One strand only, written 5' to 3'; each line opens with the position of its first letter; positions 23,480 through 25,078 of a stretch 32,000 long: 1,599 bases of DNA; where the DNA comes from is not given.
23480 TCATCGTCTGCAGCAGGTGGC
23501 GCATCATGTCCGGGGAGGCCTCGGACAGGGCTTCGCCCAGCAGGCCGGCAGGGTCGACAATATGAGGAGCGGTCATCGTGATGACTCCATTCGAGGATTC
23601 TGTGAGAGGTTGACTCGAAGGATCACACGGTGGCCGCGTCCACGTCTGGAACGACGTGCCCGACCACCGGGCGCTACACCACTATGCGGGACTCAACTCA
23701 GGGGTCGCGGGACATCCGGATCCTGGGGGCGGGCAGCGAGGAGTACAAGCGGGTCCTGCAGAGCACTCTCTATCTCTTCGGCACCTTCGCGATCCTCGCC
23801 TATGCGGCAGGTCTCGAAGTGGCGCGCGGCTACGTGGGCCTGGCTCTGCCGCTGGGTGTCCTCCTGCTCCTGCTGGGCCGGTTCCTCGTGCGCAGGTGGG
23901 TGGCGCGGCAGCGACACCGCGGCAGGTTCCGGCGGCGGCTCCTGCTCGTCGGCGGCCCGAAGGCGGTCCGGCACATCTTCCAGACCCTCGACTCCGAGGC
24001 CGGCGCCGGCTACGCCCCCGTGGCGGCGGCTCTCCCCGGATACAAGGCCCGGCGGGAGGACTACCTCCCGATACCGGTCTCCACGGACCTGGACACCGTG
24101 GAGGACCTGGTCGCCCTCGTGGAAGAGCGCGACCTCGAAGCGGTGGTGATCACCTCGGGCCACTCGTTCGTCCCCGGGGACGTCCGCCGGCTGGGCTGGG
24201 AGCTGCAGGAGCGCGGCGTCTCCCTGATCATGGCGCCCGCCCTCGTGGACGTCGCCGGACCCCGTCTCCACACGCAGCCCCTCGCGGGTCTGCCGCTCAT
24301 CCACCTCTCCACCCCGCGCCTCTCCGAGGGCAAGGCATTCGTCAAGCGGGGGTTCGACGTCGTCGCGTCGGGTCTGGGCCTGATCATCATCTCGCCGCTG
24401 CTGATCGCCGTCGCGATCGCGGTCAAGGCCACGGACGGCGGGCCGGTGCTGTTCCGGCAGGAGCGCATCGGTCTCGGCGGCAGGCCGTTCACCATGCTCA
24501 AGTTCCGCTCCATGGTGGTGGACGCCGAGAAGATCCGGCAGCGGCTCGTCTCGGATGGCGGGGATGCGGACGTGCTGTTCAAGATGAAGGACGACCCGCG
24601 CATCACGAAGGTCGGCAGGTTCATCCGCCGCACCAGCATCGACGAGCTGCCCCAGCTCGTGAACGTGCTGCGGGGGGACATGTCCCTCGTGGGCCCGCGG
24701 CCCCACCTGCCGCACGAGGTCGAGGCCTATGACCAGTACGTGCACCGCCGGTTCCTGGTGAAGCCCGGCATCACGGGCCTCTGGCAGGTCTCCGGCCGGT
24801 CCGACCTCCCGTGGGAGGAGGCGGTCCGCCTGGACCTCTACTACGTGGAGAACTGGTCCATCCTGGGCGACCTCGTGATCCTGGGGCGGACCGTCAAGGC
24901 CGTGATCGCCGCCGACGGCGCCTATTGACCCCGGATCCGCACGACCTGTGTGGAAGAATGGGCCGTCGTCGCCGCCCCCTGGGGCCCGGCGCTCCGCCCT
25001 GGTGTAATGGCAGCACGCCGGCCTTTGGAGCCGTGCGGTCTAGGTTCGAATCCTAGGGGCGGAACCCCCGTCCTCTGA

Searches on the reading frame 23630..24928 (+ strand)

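Call 10: search_protein_families(library=pfam, proteins=[window:23630-24928:+], max_evalue=0.001)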
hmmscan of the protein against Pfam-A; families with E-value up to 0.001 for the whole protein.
window:23630-24928:+ (432 aa): 2 families
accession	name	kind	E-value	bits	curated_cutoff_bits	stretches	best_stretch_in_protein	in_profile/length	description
PF02397.22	Bac_transf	-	1.3e-72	243.5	27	1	239-426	1-178/179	Bacterial sugar transferase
PF13727.12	CoA_binding_3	-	1.4e-07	32.1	25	1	34-174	13-147/175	CoA-binding domain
